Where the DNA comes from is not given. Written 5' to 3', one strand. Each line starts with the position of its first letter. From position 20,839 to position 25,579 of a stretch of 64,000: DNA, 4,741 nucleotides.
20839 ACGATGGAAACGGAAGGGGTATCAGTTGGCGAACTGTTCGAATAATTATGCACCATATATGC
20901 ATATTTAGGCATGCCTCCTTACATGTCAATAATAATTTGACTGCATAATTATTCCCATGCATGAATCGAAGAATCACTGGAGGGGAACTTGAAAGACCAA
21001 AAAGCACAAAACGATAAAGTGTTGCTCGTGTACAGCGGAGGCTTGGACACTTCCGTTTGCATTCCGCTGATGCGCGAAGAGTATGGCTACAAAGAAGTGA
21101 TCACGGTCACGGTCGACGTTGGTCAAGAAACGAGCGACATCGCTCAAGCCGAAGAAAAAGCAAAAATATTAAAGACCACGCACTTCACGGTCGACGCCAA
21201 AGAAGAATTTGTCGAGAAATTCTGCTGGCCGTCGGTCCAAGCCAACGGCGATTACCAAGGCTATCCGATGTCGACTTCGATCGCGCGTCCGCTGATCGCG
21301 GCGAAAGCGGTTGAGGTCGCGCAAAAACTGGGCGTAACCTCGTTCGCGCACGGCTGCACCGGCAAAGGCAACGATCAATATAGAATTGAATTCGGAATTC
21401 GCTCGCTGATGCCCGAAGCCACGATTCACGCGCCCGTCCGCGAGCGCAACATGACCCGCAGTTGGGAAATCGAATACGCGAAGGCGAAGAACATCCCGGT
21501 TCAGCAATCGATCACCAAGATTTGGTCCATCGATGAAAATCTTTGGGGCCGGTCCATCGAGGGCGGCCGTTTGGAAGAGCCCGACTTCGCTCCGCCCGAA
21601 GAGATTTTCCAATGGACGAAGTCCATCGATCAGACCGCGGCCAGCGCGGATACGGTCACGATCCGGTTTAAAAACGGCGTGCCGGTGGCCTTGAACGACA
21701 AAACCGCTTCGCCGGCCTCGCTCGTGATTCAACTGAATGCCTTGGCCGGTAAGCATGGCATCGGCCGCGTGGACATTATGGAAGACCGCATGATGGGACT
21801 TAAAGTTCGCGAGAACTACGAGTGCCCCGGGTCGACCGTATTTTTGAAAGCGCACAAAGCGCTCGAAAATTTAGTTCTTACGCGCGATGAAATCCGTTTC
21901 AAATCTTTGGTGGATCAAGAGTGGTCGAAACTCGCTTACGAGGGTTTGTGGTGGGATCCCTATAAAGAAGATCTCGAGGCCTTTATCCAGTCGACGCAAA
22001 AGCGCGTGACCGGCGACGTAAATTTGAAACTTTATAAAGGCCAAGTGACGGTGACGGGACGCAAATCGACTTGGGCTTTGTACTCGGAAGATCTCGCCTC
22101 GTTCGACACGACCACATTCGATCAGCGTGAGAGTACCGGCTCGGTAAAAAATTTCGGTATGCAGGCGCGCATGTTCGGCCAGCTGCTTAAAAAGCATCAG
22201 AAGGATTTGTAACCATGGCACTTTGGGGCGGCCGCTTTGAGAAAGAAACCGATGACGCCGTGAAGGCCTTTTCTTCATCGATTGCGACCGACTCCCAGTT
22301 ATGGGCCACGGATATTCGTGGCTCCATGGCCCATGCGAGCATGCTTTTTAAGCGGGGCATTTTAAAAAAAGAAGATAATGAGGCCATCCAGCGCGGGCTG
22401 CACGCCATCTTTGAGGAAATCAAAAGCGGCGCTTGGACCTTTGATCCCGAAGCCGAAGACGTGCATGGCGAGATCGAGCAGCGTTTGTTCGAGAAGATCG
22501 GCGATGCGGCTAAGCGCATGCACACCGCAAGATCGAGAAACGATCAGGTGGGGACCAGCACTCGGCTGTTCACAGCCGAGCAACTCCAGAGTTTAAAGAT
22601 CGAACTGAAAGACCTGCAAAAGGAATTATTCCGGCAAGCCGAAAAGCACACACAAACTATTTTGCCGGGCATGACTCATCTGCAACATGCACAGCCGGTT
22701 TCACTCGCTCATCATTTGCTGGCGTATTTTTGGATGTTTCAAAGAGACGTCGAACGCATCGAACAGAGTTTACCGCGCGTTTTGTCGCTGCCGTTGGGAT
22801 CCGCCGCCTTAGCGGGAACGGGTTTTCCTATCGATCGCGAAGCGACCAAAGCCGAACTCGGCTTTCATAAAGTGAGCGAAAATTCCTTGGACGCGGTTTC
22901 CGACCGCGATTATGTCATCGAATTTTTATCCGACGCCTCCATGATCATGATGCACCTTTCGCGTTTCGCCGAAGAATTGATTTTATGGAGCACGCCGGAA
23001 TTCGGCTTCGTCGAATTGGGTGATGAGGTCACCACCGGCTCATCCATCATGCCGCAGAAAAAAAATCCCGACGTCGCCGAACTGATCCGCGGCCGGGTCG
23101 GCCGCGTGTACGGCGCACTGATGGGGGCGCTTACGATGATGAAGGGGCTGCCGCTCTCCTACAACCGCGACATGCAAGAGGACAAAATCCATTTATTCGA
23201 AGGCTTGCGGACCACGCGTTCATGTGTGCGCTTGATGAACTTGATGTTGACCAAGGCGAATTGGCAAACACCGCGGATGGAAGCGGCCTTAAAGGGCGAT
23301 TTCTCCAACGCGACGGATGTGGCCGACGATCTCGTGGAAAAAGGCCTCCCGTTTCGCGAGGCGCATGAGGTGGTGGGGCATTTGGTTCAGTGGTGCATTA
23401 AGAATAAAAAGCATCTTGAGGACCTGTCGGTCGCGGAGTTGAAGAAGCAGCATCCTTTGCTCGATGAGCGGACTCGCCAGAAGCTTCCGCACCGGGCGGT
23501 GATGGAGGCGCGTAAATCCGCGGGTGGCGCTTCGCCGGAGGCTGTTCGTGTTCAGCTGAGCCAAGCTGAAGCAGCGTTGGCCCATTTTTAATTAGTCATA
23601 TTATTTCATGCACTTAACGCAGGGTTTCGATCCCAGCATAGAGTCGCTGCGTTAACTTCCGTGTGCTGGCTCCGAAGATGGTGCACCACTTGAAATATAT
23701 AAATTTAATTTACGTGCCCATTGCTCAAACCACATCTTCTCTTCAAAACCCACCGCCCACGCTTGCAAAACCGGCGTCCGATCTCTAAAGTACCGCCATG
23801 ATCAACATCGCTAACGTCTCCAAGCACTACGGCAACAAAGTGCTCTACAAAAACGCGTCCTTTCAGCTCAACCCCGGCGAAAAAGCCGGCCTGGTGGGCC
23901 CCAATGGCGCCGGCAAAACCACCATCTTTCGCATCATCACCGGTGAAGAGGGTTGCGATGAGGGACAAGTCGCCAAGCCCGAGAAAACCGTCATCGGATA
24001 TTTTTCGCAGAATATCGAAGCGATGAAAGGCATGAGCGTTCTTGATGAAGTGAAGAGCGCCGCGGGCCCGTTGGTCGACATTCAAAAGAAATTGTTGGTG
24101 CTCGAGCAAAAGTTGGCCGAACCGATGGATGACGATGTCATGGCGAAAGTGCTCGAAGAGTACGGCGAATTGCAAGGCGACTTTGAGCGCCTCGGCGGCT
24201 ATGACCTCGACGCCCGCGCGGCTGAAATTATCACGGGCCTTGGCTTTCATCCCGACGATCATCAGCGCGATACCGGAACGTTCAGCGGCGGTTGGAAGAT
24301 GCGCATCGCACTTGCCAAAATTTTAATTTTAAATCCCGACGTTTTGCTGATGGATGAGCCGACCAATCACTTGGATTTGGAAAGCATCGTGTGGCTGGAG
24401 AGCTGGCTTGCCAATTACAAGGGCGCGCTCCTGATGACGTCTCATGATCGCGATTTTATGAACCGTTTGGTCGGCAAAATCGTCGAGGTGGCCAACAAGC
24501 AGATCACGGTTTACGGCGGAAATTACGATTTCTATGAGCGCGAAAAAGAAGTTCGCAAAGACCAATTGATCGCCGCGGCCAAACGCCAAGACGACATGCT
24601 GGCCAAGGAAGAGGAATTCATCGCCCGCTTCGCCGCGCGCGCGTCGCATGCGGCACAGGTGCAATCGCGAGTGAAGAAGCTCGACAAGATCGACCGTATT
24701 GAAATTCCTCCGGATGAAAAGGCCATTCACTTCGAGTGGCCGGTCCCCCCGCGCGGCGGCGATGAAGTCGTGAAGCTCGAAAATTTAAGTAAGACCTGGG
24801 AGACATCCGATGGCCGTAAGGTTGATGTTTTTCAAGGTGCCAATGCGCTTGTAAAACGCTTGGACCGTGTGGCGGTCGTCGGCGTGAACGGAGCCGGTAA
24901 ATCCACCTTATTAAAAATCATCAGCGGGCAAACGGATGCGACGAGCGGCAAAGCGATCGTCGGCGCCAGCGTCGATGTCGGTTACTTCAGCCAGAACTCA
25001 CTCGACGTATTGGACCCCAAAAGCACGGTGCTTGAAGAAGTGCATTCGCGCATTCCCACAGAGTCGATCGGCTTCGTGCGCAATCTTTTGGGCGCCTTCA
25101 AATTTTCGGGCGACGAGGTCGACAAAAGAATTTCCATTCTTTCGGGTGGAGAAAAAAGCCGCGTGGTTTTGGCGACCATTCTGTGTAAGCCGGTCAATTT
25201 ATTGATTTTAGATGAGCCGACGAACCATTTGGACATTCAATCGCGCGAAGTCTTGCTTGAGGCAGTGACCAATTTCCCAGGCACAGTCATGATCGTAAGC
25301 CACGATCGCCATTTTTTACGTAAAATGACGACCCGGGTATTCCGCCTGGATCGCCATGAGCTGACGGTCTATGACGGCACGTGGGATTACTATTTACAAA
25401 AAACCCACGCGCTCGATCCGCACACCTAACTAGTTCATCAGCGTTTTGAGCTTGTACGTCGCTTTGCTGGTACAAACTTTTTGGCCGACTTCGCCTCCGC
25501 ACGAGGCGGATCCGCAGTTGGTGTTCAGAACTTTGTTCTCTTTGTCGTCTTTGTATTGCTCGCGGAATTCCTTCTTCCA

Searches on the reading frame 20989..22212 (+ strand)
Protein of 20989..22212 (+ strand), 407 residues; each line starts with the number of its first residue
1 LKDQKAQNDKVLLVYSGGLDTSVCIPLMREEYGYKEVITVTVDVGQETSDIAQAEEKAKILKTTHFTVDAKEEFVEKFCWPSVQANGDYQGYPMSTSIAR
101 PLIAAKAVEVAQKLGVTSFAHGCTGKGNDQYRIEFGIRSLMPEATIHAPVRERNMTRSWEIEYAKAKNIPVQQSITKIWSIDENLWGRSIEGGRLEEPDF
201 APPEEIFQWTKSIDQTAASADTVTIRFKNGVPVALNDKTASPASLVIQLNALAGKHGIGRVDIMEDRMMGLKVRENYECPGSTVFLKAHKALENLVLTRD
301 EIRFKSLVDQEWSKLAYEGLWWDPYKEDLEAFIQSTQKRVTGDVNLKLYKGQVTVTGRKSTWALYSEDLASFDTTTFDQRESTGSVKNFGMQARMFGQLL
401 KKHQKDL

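Call 62: search_protein_families(library=pfam, proteins=[window:20989-22212:+], max_evalue=0.00001)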
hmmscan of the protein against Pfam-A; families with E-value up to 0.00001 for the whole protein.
window:20989-22212:+ (407 aa): 2 families
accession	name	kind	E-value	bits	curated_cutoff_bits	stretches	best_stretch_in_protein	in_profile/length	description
PF20979.2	Arginosuc_syn_C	-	2.5e-90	302.3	27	1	179-395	1-218/219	Arginosuccinate synthase C-terminal domain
PF00764.25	Arginosuc_synth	-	1.1e-62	211.3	27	1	10-170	1-162/162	Arginosuccinate synthase N-terminal HUP domain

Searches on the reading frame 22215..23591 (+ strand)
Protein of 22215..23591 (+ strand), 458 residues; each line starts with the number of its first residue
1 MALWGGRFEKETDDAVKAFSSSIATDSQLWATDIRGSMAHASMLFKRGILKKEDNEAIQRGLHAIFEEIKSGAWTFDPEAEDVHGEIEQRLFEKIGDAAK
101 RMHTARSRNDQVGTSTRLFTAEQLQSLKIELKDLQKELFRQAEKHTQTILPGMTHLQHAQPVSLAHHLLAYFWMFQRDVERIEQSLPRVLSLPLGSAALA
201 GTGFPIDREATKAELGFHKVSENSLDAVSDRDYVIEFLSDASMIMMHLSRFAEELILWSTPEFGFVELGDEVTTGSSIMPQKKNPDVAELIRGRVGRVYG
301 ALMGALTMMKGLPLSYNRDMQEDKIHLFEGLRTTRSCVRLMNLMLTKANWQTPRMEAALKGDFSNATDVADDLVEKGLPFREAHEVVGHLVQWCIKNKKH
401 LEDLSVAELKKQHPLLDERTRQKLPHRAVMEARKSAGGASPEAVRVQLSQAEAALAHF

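Call 62: search_protein_families(library=pfam, proteins=[window:22215-23591:+], max_evalue=0.00001)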
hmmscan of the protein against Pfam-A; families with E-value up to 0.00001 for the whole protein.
window:22215-23591:+ (458 aa): 2 families
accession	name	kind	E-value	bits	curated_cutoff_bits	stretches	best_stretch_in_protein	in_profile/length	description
PF00206.25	Lyase_1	-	4e-76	256.8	27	1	6-300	1-312/312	Lyase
PF14698.11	ASL_C2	-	3.6e-23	82.2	27.3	1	363-425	1-63/69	Argininosuccinate lyase C-terminal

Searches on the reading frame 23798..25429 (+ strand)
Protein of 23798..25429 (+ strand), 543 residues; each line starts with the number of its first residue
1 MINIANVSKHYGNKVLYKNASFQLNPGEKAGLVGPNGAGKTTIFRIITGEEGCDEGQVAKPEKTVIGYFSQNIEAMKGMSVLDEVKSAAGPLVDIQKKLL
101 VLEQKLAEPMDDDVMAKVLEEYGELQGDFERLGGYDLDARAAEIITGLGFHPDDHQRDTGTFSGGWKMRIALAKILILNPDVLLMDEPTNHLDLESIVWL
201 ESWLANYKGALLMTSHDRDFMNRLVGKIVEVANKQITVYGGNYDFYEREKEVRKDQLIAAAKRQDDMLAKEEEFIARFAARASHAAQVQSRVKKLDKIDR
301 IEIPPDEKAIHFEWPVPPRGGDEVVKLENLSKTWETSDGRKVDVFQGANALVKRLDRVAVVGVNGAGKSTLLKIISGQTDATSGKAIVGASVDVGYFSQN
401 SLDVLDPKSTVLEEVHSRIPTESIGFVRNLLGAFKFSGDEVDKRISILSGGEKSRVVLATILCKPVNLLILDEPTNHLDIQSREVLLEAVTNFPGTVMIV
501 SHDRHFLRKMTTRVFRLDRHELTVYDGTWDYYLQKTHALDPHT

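Call 62: search_protein_families(library=pfam, proteins=[window:23798-25429:+], max_evalue=0.00001)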
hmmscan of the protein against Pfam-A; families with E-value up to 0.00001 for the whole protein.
window:23798-25429:+ (543 aa): 6 families
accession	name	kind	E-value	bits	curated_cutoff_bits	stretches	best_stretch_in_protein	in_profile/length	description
PF00005.33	ABC_tran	-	2.6e-52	177.5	25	2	18-190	2-137/137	ABC transporter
PF12848.13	ABC_tran_Xtn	-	5.7e-27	94.1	25.9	1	229-312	1-85/85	ABC transporter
PF13304.12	AAA_21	-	3.3e-16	60.7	27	0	359-376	3-20/304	AAA domain, putative AbiEii toxin, Type IV TA system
PF02463.25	SMC_N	-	1.5e-10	41.3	40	0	446-514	135-208/220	RecF/RecN/SMC N terminal domain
PF13555.12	AAA_29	-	1.9e-06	28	27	0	345-372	12-39/61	P-loop containing region of AAA domain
PF01926.29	MMR_HSR1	-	9.8e-06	26.1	21.9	0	357-386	1-30/113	50S ribosome-binding GTPase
